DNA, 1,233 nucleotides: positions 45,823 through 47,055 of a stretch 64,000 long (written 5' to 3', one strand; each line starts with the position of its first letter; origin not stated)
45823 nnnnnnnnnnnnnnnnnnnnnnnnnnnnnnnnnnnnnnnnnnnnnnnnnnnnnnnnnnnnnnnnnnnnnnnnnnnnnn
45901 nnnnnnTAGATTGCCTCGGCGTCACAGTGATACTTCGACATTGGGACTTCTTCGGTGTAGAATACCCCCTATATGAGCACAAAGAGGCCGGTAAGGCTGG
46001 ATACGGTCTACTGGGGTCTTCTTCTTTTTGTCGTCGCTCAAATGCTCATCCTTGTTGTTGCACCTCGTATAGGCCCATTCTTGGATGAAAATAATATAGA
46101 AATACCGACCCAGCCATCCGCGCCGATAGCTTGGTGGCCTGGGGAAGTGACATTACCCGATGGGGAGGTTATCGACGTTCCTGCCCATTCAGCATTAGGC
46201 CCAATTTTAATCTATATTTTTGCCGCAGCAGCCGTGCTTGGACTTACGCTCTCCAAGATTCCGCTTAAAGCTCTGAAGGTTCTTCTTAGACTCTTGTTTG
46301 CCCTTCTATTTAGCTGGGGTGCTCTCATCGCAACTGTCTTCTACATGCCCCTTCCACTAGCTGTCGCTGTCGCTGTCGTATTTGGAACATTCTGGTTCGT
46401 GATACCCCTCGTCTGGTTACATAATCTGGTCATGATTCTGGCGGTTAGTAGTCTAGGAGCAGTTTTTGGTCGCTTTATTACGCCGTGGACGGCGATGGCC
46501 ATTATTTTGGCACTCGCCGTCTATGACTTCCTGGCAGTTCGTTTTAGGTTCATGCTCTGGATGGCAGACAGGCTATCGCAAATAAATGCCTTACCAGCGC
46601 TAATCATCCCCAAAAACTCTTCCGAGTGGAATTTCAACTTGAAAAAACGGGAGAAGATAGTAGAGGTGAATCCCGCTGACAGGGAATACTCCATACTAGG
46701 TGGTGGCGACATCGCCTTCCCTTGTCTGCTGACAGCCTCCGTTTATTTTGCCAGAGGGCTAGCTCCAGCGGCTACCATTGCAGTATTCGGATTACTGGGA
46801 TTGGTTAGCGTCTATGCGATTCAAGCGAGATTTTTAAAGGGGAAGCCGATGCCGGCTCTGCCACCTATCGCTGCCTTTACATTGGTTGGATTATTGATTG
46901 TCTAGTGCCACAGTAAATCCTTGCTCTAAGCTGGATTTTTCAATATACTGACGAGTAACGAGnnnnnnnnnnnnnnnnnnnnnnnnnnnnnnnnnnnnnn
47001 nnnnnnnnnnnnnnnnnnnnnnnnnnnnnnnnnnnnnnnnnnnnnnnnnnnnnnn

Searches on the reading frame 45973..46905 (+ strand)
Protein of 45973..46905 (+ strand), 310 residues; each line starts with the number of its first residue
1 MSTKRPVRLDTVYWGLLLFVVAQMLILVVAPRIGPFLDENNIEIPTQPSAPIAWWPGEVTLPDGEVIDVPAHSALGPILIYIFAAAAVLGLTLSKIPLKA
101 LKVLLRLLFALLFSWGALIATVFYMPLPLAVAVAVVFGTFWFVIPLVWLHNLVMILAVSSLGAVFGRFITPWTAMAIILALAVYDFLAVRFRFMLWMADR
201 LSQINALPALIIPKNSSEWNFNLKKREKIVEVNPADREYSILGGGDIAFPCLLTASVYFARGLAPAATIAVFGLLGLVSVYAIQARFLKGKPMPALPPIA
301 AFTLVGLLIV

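Call 3: search_protein_families(library=pfam, proteins=[window:45973-46905:+], max_evalue=1)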
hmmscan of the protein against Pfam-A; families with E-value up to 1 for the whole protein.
window:45973-46905:+ (310 aa): 1 family
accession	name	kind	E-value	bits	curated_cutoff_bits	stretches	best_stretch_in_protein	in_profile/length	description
PF06550.16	SPP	-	4.1e-10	40.1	23.9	1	93-309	61-276/283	Signal-peptide peptidase, presenilin aspartyl protease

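Call 4: search_protein_families(library=ncbifam, proteins=[window:45973-46905:+], max_evalue=1)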
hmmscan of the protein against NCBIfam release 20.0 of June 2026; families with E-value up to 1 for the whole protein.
window:45973-46905:+ (310 aa): 1 family
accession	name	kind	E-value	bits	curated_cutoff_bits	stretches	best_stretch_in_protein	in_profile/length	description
NF041679.1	IMP_arch_presen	equivalog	8e-13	48.5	125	1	86-309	47-278/281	presenilin family intramembrane aspartyl protease PSH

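Call 6: find_homologous_proteins(query=window:45973-46905:+)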
Query window:45973-46905:+ (310 aa): 1266 proteins with E <= 0.001 among 8000 candidates; the best 120 are listed.
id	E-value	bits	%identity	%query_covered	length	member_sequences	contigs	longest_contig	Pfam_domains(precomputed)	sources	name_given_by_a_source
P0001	4.3e-193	659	100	100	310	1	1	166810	PF06550.16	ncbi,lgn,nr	ncbi:MAG: hypothetical protein HXY36_04615 [Chloroflexi bacterium]|nr:hypothetical protein [Chlorofl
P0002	7.4e-181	618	93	100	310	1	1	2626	PF06550.16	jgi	-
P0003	1.5e-180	617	93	100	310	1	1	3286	PF06550.16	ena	-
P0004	6.6e-180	615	93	100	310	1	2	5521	PF06550.16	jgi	-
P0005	8.4e-180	615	93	100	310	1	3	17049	PF06550.16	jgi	-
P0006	9.1e-180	615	92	100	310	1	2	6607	PF06550.16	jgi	jgi:presenilin-like A22 family membrane protease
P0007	1.8e-179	614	92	100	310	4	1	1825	PF06550.16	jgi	jgi:presenilin-like A22 family membrane protease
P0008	3.9e-179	613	92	100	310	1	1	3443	PF06550.16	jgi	-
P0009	6.4e-179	612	91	100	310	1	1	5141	PF06550.16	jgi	-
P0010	1.5e-178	611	91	100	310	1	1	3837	PF06550.16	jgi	-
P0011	1.9e-178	611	91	100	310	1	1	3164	PF06550.16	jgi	jgi:presenilin-like A22 family membrane protease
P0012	3.2e-178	610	91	100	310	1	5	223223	PF06550.16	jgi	-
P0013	4.7e-178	609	92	100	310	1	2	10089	PF06550.16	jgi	-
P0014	5.1e-178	609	91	100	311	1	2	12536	PF06550.16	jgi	-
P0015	5.9e-178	609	91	100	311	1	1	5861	PF06550.16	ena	-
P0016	6.3e-178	609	91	100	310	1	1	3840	PF06550.16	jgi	jgi:presenilin-like A22 family membrane protease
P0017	6.5e-178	609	91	100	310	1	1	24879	PF06550.16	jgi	jgi:presenilin-like A22 family membrane protease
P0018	6.8e-178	609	92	100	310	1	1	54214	PF06550.16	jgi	jgi:presenilin-like A22 family membrane protease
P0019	7.0e-178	609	91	100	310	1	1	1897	PF06550.16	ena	-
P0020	8.3e-178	608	91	100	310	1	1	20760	PF06550.16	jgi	-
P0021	8.5e-178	608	92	100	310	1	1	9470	PF06550.16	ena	-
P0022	1.0e-177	608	91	100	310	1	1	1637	PF06550.16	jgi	jgi:presenilin-like A22 family membrane protease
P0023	1.6e-177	607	91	100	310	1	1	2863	PF06550.16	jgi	jgi:presenilin-like A22 family membrane protease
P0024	2.3e-177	607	90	100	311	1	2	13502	PF06550.16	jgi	jgi:presenilin-like A22 family membrane protease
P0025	2.4e-177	607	91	100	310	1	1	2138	PF06550.16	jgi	jgi:presenilin-like A22 family membrane protease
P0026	2.5e-177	607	91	100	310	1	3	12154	PF06550.16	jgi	-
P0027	2.7e-177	607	90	100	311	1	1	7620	PF06550.16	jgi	-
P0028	3.4e-177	606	91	100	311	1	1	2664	PF06550.16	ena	-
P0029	5.8e-177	606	90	100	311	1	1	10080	PF06550.16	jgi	-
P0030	6.0e-177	606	91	100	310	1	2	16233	PF06550.16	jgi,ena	-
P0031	6.5e-177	605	90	100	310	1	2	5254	PF06550.16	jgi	-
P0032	7.8e-177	605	90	100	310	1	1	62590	PF06550.16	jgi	jgi:presenilin-like A22 family membrane protease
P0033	1.3e-176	605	90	100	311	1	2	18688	PF06550.16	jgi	-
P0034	1.4e-176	604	91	100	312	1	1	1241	PF06550.16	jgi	-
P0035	1.8e-176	604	90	100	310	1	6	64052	PF06550.16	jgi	-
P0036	1.8e-176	604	90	100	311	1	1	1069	PF06550.16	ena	-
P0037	1.9e-176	604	90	100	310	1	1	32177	PF06550.16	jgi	-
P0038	2.1e-176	604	90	100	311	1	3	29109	PF06550.16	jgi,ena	-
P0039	3.3e-176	603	90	100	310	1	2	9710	PF06550.16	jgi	jgi:presenilin-like A22 family membrane protease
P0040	3.4e-176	603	91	100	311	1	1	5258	PF06550.16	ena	-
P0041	3.6e-176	603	91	100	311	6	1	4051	PF06550.16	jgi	-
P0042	3.6e-176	603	91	100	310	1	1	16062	PF06550.16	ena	-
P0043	3.9e-176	603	91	100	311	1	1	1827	PF06550.16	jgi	-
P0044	4.0e-176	603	89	100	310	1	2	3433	PF06550.16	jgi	jgi:presenilin-like A22 family membrane protease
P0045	4.2e-176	603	90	100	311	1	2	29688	PF06550.16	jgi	jgi:presenilin-like A22 family membrane protease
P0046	4.6e-176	603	90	100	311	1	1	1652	PF06550.16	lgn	-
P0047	4.6e-176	603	90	100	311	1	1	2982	PF06550.16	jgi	-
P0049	5.2e-176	603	90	100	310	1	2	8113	PF06550.16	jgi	jgi:presenilin-like A22 family membrane protease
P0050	5.4e-176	602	90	100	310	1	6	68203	PF06550.16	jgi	-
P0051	5.4e-176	602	89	100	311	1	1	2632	PF06550.16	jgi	-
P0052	5.4e-176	602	91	100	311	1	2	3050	PF06550.16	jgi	-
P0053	5.7e-176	602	89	100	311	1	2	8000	PF06550.16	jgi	jgi:presenilin-like A22 family membrane protease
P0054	5.9e-176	602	89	100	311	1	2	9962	PF06550.16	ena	-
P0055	6.2e-176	602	90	100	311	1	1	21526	PF06550.16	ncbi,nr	ncbi:MAG TPA: presenilin family intramembrane aspartyl protease [Dehalococcoidia bacterium]|nr:prese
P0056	7.0e-176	602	91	100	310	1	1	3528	PF06550.16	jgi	-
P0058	1.0e-175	602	91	100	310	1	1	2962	PF06550.16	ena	-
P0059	1.1e-175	601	91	100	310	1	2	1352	PF06550.16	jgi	-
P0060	1.2e-175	601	89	100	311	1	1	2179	PF06550.16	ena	-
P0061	1.4e-175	601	90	100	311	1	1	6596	PF06550.16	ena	-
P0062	1.5e-175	601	90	100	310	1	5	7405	PF06550.16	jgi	-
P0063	1.9e-175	601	89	100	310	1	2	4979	PF06550.16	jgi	jgi:presenilin-like A22 family membrane protease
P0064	1.9e-175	601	89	100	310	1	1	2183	PF06550.16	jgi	jgi:presenilin-like A22 family membrane protease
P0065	2.0e-175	601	90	100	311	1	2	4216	PF06550.16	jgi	-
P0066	2.1e-175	600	90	100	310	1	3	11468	PF06550.16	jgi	jgi:presenilin-like A22 family membrane protease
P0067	2.4e-175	600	90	100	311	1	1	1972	PF06550.16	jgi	-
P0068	2.5e-175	600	89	100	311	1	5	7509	PF06550.16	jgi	jgi:presenilin-like A22 family membrane protease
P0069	2.6e-175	600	91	100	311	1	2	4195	PF06550.16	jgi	-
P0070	2.7e-175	600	91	100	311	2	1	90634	PF06550.16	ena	-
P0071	3.5e-175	600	89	100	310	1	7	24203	PF06550.16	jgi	jgi:presenilin-like A22 family membrane protease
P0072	3.5e-175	600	89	100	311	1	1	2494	PF06550.16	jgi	jgi:presenilin-like A22 family membrane protease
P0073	3.6e-175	600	90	100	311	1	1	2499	PF06550.16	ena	-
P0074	4.1e-175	600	89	100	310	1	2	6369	PF06550.16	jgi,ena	-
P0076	4.7e-175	599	91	100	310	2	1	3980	PF06550.16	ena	-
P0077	4.8e-175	599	89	100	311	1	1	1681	PF06550.16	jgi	jgi:presenilin-like A22 family membrane protease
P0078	5.7e-175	599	91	100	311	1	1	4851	PF06550.16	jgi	-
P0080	7.4e-175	599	90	100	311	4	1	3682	PF06550.16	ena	-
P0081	7.7e-175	599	89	100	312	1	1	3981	PF06550.16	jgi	-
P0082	9.1e-175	598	90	100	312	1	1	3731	PF06550.16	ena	-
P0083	9.7e-175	598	90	100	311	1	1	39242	PF06550.16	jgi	-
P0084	1.0e-174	598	89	100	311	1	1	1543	PF06550.16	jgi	jgi:presenilin-like A22 family membrane protease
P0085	1.4e-174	598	90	100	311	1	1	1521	PF06550.16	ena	-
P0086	1.7e-174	598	90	100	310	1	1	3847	PF06550.16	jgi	-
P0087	1.8e-174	597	89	100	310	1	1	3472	PF06550.16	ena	-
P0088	2.2e-174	597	90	100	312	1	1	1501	PF06550.16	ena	-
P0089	2.2e-174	597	90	100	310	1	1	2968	PF06550.16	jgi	jgi:presenilin-like A22 family membrane protease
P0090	2.5e-174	597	90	100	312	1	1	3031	PF06550.16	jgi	-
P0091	2.6e-174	597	90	100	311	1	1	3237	PF06550.16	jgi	-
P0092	2.9e-174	597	88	100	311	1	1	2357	PF06550.16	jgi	-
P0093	3.0e-174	597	89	100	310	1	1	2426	PF06550.16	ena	-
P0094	3.2e-174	597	88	100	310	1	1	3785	PF06550.16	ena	-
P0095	3.3e-174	597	89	100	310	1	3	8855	PF06550.16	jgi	jgi:presenilin-like A22 family membrane protease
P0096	3.9e-174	596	88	100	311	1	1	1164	PF06550.16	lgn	-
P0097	4.0e-174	596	89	100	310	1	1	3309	PF06550.16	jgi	-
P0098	5.0e-174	596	91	100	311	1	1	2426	PF06550.16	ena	-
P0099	5.5e-174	596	89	100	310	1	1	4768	PF06550.16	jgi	-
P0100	6.1e-174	596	88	100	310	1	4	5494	PF06550.16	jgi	jgi:presenilin-like A22 family membrane protease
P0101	6.1e-174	596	88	100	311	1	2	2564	PF06550.16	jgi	jgi:presenilin-like A22 family membrane protease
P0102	6.7e-174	596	89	100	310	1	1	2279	PF06550.16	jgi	-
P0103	6.8e-174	596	88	100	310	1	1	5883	PF06550.16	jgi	-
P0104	6.8e-174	596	90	100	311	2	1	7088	PF06550.16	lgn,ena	-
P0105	7.0e-174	596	89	100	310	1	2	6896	PF06550.16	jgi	-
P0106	7.1e-174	596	88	100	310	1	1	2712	PF06550.16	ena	-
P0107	7.6e-174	595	89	100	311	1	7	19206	PF06550.16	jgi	jgi:presenilin-like A22 family membrane protease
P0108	7.6e-174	595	89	100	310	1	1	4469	PF06550.16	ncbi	-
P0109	8.5e-174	595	89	100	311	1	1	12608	PF06550.16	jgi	jgi:presenilin-like A22 family membrane protease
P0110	9.0e-174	595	89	100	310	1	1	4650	PF06550.16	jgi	-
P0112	1.1e-173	595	89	100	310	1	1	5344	PF06550.16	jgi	jgi:presenilin-like A22 family membrane protease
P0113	1.1e-173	595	89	100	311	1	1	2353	PF06550.16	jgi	-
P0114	1.1e-173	595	89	100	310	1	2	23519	PF06550.16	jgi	jgi:presenilin-like A22 family membrane protease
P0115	1.3e-173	595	89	100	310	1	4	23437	PF06550.16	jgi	jgi:presenilin-like A22 family membrane protease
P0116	1.5e-173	594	90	100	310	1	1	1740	PF06550.16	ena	-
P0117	1.9e-173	594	88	100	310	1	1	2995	PF06550.16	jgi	-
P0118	2.0e-173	594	89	100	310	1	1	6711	PF06550.16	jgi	-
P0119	2.1e-173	594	91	100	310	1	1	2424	PF06550.16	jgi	jgi:presenilin-like A22 family membrane protease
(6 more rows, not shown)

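Call 9: search_solved_structures(query=window:45973-46905:+, max_evalue=1, show_alignments=2)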
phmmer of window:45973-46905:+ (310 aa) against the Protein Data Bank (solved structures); distinct sequences matched with E-value up to 1: 0.

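Call 13: search_protein_representatives(protein=window:45973-46905:+)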
Query: 310 residues. Proteins with E-value up to 0.001 (for the whole library): 511; up to 1e-10: 210; up to 1e-30: 18. The best 150 are listed.
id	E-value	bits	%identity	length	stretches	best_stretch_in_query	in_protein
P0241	3.2e-104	365.0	55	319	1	4-310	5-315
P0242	4.1e-80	285.9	62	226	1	66-289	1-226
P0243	7.0e-77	275.2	50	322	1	7-309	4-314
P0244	8.7e-68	245.4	53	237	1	8-226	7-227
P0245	1.4e-63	231.6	49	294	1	69-310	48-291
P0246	7.2e-57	209.5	41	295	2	70-310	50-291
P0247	3.2e-54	200.8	39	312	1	12-309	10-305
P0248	4.5e-52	193.8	44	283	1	74-310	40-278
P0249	6.7e-50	186.6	49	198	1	125-310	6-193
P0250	1.0e-48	182.8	64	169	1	60-193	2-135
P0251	1.1e-46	176.1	81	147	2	59-159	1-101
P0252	3.9e-44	167.7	41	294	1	79-310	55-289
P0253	9.0e-41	156.6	59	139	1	181-310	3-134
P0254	2.7e-40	155.1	48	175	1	3-176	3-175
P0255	3.2e-37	145.0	40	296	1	9-223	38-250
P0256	6.9e-37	143.9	36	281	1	57-307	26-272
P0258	5.0e-31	124.6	40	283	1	62-309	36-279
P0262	7.9e-28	114.1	42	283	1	105-309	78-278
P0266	7.1e-25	104.4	32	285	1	63-309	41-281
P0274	1.4e-22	96.9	33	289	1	98-309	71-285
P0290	1.2e-19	87.3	36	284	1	77-309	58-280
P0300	1.5e-18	83.7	33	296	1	77-309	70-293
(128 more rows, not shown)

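Call 19: find_related_loci(query=A3, collection=genome_contigs, flank=10000)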
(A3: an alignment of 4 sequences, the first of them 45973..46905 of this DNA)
Query A3 (310 aa) in genome_contigs; peptide patterns used: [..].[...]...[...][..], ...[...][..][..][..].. (x = any residue, [..] = any of these).
215 stretches matched a pattern; 130 encode a relative of the query (tblastn E <= 1e-3); the best 80 are kept; 80 distinct loci.
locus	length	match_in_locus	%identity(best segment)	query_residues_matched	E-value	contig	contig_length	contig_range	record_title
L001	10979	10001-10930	90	1-310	0e+0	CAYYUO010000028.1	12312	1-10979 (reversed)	MAG TPA_asm: uncultured Dehalococcoidales bacterium isolate binchicken_co34_425 genome assembly, contig: NODE_8837_lengt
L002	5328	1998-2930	89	1-310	0e+0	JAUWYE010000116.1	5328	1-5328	MAG: Dehalococcoidia bacterium isolate CSMAG_2702 CSMAG_2702_k141_62466_length_5328_cov_21.6802, whole genome shotgun se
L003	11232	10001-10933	88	1-310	2e-177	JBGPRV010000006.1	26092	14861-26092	MAG: Dehalococcoidia bacterium isolate OBJ1_062018_130_33 k141_1314919_length_26092_cov_55.2033, whole genome shotgun se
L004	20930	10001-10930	86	1-310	8e-177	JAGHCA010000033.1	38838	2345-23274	MAG: Dehalococcoidia bacterium isolate AUK270 PB_MBMC_224_c_000000000109, whole genome shotgun sequence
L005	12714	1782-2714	90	1-310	1e-175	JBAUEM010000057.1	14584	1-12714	MAG: Dehalococcoidia bacterium isolate MFD13097_ilm_asm_bin13 k127_158800, whole genome shotgun sequence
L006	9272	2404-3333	89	1-310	4e-175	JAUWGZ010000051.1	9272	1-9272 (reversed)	MAG: Dehalococcoidia bacterium isolate CSMAG_2255 CSMAG_2255_k141_22718_length_9272_cov_10.3947, whole genome shotgun se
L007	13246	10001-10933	91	1-310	2e-175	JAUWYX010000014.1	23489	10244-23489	MAG: Dehalococcoidia bacterium isolate CSMAG_2721 CSMAG_2721_k141_430422_length_23489_cov_78.2992, whole genome shotgun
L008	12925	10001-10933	86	1-310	2e-171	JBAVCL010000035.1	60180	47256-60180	MAG: Dehalococcoidia bacterium isolate MFD04490_ilm_asm_bin16 k127_64468, whole genome shotgun sequence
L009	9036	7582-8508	89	1-308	3e-171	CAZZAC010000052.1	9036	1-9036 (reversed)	MAG TPA_asm: uncultured Dehalococcoidales bacterium isolate binchicken_co196_122 genome assembly, contig: NODE_10173_len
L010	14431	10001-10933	89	1-310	2e-170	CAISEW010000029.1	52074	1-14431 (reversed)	MAG: uncultured Chloroflexi bacterium isolate AlinenSedimentsD2_bin-0330 genome assembly, contig: bin-0330:29/63, whole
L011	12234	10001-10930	87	1-310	8e-170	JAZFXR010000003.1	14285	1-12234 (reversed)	MAG: Dehalococcoidia bacterium isolate BS4bin.6 BS4bin.6_3, whole genome shotgun sequence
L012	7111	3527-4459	88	1-310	2e-170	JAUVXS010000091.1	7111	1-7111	MAG: Dehalococcoidia bacterium isolate CSMAG_1222 CSMAG_1222_k141_942692_length_7111_cov_5.3092, whole genome shotgun se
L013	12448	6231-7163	89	1-310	1e-169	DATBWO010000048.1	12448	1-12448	MAG TPA_asm: Dehalococcoidia bacterium isolate SMAG_U7543 k141_1234245, whole genome shotgun sequence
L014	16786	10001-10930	86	1-310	6e-169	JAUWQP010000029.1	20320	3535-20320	MAG: Chloroflexota bacterium isolate CSMAG_2505 CSMAG_2505_k141_865540_length_20320_cov_13.9259, whole genome shotgun se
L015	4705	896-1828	84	1-310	1e-172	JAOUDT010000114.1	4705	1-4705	MAG: Dehalococcoidia bacterium isolate 4_1_Jan_SF_Bin38 4_1_Jan_SF_Bin38_scaffold_9742_c1, whole genome shotgun sequence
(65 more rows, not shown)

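Call 38: search_solved_structures(query=A1, max_evalue=1, show_alignments=1)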
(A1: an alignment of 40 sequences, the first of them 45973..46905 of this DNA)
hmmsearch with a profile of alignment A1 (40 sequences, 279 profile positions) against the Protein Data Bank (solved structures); distinct sequences matched with E-value up to 1: 8.
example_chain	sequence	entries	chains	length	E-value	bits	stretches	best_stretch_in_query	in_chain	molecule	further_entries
4hyc_A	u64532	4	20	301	5.9e-32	114.5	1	16-276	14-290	Putative uncharacterized protein | Uncharacterized protein PSH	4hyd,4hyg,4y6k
7y5x_B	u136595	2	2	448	1e-05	28.5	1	23-270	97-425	Presenilin-2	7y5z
5a63_B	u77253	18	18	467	1.5e-05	27.9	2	202-272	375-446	Presenilin-1 | Presenilin-1 CTF12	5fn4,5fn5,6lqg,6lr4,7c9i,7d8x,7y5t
6iyc_B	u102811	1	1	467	3.1e-05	26.9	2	202-272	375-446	Presenilin-1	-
8x52_B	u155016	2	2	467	0.00034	23.5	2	47-185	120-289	Presenilin-1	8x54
8oqz_B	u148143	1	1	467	0.0019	21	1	202-272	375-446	Presenilin-1 CTF12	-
6idf_B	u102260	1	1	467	0.0022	20.8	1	45-185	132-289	Presenilin-1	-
5fn2_B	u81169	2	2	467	0.0023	20.7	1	202-272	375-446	Presenilin-1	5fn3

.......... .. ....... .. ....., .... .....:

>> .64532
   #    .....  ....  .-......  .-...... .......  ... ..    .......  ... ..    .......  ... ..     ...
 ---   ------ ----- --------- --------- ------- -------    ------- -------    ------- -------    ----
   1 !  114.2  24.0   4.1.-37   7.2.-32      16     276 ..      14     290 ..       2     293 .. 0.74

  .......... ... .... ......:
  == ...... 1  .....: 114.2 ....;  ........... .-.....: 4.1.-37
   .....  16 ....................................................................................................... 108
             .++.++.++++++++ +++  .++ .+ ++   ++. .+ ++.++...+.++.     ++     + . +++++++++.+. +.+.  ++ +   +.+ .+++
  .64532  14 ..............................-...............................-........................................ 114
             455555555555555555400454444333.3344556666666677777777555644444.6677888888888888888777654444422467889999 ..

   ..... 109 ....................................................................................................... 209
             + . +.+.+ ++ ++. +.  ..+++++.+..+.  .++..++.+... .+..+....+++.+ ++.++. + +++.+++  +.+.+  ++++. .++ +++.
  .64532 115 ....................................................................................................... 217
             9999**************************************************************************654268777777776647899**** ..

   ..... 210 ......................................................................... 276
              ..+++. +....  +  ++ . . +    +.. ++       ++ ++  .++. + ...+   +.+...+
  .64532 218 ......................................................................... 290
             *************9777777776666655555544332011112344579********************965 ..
